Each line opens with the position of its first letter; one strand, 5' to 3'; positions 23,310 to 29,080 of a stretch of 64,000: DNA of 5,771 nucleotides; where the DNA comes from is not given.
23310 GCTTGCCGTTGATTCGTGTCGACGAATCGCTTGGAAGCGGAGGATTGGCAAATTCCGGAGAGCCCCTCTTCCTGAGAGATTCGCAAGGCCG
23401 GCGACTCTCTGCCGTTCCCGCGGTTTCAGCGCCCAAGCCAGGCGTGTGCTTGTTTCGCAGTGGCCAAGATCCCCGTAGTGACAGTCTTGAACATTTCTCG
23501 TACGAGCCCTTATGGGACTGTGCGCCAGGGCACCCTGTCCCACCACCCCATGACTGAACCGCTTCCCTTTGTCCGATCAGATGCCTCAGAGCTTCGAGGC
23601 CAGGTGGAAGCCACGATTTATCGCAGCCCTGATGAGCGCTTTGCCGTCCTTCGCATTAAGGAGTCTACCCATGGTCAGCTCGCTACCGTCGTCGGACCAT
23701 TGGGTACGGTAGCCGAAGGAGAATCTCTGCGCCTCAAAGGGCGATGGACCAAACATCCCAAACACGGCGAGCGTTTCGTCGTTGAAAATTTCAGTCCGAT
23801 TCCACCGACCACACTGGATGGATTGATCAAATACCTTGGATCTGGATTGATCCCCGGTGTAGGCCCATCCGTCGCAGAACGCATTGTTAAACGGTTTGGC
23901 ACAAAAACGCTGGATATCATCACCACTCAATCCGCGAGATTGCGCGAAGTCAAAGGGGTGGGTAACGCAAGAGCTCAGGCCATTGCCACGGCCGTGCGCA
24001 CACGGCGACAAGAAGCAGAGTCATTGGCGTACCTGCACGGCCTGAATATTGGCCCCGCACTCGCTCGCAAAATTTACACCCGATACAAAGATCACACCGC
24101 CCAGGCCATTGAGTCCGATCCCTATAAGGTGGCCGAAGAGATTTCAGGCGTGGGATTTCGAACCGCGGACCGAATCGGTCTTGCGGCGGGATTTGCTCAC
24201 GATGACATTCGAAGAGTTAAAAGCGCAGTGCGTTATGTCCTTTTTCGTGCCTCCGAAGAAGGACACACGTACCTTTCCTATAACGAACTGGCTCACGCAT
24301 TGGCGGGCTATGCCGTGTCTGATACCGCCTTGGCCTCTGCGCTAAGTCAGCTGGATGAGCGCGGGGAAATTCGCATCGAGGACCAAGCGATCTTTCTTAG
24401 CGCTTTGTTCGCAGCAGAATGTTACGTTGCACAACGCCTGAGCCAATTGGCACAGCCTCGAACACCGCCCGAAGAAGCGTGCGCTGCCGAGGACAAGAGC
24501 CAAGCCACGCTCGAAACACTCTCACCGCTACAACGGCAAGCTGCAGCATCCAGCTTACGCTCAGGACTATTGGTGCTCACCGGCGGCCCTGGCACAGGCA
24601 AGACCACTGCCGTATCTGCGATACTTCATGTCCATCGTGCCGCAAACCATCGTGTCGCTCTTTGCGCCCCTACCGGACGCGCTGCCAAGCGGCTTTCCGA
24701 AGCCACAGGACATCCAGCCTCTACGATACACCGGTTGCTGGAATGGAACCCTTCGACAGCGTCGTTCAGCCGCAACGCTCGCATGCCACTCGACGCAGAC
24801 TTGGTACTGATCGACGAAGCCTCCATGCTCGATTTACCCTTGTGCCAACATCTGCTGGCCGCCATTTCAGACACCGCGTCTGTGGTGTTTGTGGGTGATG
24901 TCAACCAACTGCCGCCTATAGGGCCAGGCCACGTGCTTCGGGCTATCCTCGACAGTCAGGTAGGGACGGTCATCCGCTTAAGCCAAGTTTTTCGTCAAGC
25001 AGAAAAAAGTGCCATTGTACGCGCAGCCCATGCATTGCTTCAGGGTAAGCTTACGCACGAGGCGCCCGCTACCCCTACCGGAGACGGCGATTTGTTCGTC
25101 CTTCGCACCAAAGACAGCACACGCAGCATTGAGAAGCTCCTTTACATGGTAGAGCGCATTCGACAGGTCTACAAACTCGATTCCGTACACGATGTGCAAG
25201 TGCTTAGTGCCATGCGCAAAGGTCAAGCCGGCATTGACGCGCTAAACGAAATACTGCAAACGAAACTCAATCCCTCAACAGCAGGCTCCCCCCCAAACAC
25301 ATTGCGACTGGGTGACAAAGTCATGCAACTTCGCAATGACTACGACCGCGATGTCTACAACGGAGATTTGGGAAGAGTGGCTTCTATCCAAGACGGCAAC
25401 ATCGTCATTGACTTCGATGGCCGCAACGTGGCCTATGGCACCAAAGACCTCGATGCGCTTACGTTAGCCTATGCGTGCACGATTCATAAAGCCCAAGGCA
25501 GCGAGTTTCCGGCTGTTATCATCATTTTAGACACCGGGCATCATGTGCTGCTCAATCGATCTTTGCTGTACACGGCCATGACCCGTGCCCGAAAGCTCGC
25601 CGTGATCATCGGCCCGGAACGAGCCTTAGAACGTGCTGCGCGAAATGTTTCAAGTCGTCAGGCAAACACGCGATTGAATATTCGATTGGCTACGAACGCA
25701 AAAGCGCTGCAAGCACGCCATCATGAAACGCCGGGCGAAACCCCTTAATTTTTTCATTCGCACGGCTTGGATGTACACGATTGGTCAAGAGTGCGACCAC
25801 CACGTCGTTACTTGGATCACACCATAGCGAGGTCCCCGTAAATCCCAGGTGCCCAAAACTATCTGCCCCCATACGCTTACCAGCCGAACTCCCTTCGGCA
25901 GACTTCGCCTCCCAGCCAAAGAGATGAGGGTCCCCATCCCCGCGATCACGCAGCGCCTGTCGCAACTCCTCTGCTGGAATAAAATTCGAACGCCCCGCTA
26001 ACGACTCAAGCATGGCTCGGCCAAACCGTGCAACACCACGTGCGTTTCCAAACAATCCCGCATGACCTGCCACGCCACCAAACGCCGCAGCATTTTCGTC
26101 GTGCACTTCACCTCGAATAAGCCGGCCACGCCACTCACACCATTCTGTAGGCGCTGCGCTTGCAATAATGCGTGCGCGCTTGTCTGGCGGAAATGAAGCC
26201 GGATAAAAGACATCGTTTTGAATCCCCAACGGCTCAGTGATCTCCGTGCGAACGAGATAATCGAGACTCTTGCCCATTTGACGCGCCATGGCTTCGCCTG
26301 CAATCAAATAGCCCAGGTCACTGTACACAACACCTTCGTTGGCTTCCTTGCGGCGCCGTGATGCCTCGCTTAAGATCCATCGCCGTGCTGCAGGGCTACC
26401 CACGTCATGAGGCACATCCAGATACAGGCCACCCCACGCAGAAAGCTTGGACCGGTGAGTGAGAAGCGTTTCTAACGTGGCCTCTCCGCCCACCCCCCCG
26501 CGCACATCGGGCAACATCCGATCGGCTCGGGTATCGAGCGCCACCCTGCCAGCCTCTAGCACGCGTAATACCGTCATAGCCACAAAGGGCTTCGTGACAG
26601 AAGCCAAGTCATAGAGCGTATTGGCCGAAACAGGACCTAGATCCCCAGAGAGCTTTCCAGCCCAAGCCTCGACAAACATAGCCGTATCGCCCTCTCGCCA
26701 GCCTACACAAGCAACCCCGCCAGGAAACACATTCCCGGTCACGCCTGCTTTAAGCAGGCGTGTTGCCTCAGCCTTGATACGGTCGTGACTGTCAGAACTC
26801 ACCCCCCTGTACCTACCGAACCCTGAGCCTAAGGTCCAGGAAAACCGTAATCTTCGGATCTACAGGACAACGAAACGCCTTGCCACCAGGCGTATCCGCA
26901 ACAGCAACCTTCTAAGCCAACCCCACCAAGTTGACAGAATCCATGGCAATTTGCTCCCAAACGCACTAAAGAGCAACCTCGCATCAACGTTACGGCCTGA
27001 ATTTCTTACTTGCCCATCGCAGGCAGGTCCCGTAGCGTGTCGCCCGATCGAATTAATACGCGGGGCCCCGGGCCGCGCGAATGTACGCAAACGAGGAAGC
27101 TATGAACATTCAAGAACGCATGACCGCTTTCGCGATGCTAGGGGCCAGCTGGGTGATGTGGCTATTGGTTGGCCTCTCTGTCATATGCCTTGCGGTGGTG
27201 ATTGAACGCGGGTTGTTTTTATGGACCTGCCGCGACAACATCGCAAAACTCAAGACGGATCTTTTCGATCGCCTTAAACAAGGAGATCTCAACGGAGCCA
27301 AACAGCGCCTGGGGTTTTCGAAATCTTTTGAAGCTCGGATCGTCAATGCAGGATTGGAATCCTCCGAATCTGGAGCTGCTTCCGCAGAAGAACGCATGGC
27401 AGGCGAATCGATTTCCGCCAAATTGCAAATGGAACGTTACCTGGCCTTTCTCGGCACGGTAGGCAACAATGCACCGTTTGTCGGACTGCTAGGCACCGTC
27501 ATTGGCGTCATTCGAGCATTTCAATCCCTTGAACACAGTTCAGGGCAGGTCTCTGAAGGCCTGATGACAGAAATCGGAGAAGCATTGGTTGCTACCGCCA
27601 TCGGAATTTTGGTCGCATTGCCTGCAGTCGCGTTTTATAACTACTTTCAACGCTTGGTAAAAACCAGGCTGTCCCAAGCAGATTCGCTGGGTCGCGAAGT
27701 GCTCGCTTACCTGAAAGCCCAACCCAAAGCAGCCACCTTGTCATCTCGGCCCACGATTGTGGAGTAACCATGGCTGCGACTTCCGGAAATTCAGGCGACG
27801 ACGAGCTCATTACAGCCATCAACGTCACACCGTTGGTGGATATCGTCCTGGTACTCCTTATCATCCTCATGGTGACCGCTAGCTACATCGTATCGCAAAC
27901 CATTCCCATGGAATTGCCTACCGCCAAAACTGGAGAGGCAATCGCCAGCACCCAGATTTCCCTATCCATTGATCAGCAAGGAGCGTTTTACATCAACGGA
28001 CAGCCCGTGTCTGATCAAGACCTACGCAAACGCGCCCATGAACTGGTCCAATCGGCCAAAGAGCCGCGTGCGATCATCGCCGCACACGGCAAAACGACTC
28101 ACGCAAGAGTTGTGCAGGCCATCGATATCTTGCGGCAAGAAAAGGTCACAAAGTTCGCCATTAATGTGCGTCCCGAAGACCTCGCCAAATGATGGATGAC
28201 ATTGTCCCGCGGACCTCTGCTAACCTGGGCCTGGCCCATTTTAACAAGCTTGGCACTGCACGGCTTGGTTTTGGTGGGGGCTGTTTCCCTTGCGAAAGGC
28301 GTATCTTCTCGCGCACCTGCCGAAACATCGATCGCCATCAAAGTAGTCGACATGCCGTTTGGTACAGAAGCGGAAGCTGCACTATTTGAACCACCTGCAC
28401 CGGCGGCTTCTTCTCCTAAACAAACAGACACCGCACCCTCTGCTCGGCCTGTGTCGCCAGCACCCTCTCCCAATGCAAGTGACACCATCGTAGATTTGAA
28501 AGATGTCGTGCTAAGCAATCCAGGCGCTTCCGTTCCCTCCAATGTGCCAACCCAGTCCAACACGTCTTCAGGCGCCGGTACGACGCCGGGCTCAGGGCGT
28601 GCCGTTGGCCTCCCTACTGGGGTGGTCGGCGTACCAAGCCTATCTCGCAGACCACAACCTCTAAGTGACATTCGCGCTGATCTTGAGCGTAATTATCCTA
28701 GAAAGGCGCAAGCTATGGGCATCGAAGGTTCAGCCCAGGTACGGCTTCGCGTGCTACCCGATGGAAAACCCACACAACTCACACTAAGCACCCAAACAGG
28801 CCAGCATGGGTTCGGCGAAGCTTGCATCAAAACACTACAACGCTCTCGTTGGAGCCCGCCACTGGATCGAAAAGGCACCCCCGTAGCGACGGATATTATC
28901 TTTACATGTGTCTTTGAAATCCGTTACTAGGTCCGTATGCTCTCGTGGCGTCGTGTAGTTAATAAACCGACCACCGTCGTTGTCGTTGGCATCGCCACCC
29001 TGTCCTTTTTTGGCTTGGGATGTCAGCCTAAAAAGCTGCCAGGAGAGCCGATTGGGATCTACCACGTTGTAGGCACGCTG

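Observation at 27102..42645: Glt/Nfs-type trans-envelope machine: a nine-gene operon converging on exbB-exbD-tonB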

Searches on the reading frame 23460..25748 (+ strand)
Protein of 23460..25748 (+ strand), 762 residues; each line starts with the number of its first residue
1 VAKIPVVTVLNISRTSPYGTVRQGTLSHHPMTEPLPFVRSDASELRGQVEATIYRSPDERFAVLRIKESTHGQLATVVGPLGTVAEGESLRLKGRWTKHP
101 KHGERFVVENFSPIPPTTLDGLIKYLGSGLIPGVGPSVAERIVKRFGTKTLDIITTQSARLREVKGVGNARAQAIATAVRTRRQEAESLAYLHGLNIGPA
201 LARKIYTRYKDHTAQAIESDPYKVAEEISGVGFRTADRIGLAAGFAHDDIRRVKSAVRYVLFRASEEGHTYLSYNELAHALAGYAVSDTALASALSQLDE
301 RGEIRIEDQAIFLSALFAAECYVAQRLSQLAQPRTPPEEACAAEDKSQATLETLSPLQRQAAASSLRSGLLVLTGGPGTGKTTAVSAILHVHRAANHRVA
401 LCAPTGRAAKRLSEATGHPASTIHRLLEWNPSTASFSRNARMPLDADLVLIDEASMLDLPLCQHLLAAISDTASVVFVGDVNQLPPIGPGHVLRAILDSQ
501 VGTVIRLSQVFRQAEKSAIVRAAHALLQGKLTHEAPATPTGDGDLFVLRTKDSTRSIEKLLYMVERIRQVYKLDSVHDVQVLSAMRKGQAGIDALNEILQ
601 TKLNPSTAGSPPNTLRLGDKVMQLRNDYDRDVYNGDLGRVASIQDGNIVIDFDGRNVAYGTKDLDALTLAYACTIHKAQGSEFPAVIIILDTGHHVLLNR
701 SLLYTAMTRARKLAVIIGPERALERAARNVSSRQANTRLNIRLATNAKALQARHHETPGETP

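Call 5: search_protein_families(library=pfam, proteins=[window:23460-25748:+], max_evalue=0.01)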
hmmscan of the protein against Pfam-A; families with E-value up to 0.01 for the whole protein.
window:23460-25748:+ (762 aa): 23 families
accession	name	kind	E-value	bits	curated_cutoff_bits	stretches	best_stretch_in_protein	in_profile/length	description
PF13604.12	AAA_30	-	5e-44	150.8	27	1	354-532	2-174/191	AAA domain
PF13245.12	AAA_19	-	3.2e-42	144.3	25.1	1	358-489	1-134/134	AAA domain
PF14490.11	HHH_RecD2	-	1.5e-30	105.4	27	2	184-271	4-92/92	ATP-dependent RecD2 DNA helicase HHH domain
PF23139.1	OB_YrrC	-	1.2e-19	70.4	27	1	44-115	3-75/76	ATP-dependent DNA helicase YrrC, OB-fold domain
PF13538.12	UvrD_C_2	-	9.6e-17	61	27.4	1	669-717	1-52/52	UvrD-like helicase C-terminal domain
PF18335.7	SH3_13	-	5.4e-16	58.6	41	1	595-652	1-65/65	ATP-dependent RecD-like DNA helicase SH3 domain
PF01443.25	Viral_helicase1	-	4.6e-14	53.2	21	2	670-717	178-227/228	Viral superfamily 1 RNA helicase core domain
PF14520.12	HHH_5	-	1e-11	45.6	27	1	131-178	7-54/57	Helix-hairpin-helix domain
PF13086.12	AAA_11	-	4.9e-10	40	27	1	358-410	6-66/257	AAA domain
PF09848.15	SLFN-g3_helicase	-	4.6e-07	29.9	24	1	370-558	3-203/354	Schlafen group 3, DNA/RNA helicase domain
PF05970.20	PIF1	-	1e-06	28.9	25.9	1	363-516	17-192/223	PIF1-like helicase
PF05127.21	NAT10_TcmA_helicase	-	2.5e-06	27.9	22.7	1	372-470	1-114/176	RNA cytidine acetyltransferase NAT10/TcmA, helicase domain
PF12826.13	HHH_2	-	9.1e-06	26.2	27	1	131-177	8-53/64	Helix-hairpin-helix motif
PF13401.12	AAA_22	-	9.2e-05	23.2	27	1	368-479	5-122/130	AAA domain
PF24883.2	NPHP3_N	-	0.00016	22.3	24.8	1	365-435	19-88/164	Nephrocystin 3, N-terminal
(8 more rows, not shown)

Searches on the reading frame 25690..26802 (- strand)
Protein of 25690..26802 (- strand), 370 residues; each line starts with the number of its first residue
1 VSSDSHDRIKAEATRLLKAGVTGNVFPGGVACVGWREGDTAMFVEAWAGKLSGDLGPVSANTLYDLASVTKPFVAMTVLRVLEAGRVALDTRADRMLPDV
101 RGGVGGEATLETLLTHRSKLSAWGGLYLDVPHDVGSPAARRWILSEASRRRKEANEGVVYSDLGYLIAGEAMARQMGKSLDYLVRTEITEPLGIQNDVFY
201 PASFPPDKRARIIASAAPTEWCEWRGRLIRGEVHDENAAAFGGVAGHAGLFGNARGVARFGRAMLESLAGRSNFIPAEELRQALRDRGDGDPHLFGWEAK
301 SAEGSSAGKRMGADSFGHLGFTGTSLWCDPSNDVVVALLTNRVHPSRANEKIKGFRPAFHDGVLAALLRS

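Call 5: search_protein_families(library=pfam, proteins=[window:25690-26802:-], max_evalue=0.01)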
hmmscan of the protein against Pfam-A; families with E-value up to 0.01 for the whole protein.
window:25690-26802:- (370 aa): 1 family
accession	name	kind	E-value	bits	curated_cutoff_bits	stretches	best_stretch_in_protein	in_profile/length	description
PF00144.29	Beta-lactamase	-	7.1e-45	154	27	1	16-347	4-315/329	Beta-lactamase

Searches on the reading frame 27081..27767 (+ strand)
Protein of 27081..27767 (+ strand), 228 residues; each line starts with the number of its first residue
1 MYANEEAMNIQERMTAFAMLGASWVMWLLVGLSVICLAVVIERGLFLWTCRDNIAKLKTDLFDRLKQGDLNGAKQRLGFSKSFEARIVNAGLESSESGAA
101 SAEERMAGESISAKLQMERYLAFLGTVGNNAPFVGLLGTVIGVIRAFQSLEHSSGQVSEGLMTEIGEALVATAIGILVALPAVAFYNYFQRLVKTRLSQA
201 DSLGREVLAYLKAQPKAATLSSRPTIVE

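Call 5: search_protein_families(library=pfam, proteins=[window:27081-27767:+], max_evalue=0.01)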
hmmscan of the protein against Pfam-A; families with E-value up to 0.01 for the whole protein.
window:27081-27767:+ (228 aa): 1 family
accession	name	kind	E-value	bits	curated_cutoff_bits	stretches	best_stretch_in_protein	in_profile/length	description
PF01618.21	MotA_ExbB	-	1e-30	106.6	22.9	1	81-199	3-124/127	MotA/TolQ/ExbB proton channel family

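Call 52: search_protein_families(library=ncbifam, proteins=[window:27081-27767:+], max_evalue=10)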
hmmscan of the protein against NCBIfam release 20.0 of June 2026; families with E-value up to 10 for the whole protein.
window:27081-27767:+ (228 aa): 10 families
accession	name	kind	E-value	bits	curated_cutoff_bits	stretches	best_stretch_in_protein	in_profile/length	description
TIGR02796.1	tolQ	equivalog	7.8e-28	97.7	221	1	22-211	13-214/216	protein TolQ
TIGR02805.1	exbB2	equivalog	2.4e-20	73.1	135.35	2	116-196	50-130/138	TonB-system energizer ExbB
TIGR02797.1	exbB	equivalog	4.5e-20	72.4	206.2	1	24-195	15-193/211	tonB-system energizer ExbB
NF008066.0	PRK10801.1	equivalog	2.5e-19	69.7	403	1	20-217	15-223/230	Tol-Pal system protein TolQ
NF007722.0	PRK10414.1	equivalog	2.1e-15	56.9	402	1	108-194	117-203/244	tol-pal system-associated acyl-CoA thioesterase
TIGR03818.1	MotA1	equivalog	1.2e-06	27.9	303.8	1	103-209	144-247/282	flagellar motor stator protein MotA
NF005997.1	PRK08124.1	equivalog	1.3e-05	24.3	340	1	121-178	144-196/259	flagellar motor stator protein MotA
NF006284.1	PRK08456.1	equivalog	0.00072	18.8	380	1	123-180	145-197/252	flagellar motor stator protein MotA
NF005237.0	PRK06743.1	equivalog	0.0013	18.1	373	1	120-181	162-222/277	flagellar motor protein MotP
NF006583.0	PRK09109.1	equivalog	0.0014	17.8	237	1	123-179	145-196/246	flagellar motor protein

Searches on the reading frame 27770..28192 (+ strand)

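Call 5: search_protein_families(library=pfam, proteins=[window:27770-28192:+], max_evalue=0.01)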
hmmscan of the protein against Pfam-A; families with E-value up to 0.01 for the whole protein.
window:27770-28192:+ (140 aa): 2 families
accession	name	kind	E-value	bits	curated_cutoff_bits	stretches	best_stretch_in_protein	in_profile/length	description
PF02472.21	ExbD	-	2.2e-30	105.8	25.4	1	12-135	3-127/128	Biopolymer transport protein ExbD/TolR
PF00292.24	PAX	-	0.0059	17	22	0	67-100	5-37/125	'Paired box' domain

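Call 52: search_protein_families(library=ncbifam, proteins=[window:27770-28192:+], max_evalue=10)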
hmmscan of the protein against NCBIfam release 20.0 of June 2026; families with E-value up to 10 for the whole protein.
window:27770-28192:+ (140 aa): 7 families
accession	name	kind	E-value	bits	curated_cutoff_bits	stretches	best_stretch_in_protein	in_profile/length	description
TIGR02801.1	tolR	equivalog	2.2e-21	76.8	127.3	1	15-131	3-126/129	protein TolR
TIGR02804.1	ExbD_2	equivalog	2.8e-15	56.8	123.45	1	16-131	3-117/121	TonB system transport protein ExbD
NF008429.0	PRK11267.1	equivalog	5.7e-13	49.1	216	1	8-128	9-129/141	TonB system transport protein ExbD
TIGR02803.1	ExbD_1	equivalog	3.2e-11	43.4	152.95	1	16-130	3-117/122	TonB system transport protein ExbD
NF008248.0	PRK11024.1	equivalog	9.3e-11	42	162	1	8-128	7-134/142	colicin uptake protein TolR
NF005947.1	PRK08008.1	equivalog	0.065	11.8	651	1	67-133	409-471/518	crotonobetaine/carnitine-CoA ligase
NF003004.0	PRK03814.1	equivalog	0.29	11.5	84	1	25-60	21-55/86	oxaloacetate decarboxylase subunit gamma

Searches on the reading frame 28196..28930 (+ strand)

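Call 5: search_protein_families(library=pfam, proteins=[window:28196-28930:+], max_evalue=0.01)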
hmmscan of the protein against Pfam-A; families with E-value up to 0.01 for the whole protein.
window:28196-28930:+ (244 aa): 2 families
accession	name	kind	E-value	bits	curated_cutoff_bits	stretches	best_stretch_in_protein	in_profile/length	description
PF03544.19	TonB_C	-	8.8e-15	55.4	24.6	1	165-241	3-78/79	Gram-negative bacterial TonB protein C-terminal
PF13103.11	TonB_2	-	0.0008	19.9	22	1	158-234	7-81/85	TonB C terminal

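Call 52: search_protein_families(library=ncbifam, proteins=[window:28196-28930:+], max_evalue=10)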
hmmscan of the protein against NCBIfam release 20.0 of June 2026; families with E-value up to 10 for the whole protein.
window:28196-28930:+ (244 aa): 9 families
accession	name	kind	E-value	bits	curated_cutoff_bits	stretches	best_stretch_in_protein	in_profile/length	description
TIGR01352.1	tonB_Cterm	subfamily_domain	4.9e-10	39.6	27.1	1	166-236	2-69/76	TonB family protein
NF008083.0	PRK10819.1-4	equivalog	5.9e-08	33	448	1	11-237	9-231/239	TonB system transport protein TonB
NF038079.1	TonB_sider_MxcH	equivalog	1.8e-07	29.6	925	1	163-241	8-84/792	TonB-dependent siderophore myxochelin receptor MxcH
NF008081.0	PRK10819.1-2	equivalog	1.2e-05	25.4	377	1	11-237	9-232/240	TonB system transport protein TonB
TIGR02794.1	tolA_full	equivalog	1.2e-05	24.7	59.45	2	156-224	281-344/362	cell envelope integrity protein TolA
NF008082.0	PRK10819.1-3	equivalog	6.7e-05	22.8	265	1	12-192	13-193/242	TonB system transport protein TonB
NF008080.0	PRK10819.1-1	equivalog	0.0034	16.8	418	1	50-215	72-225/252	TonB system transport protein TonB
NF033768.1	myxo_SS_tail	domain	0.14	12.3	40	1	169-230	23-83/92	AgmX/PglI C-terminal domain-containing protein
NF033930.1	pneumo_PspA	exception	7.5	5.1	850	1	57-97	355-394/659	pneumococcal surface protein A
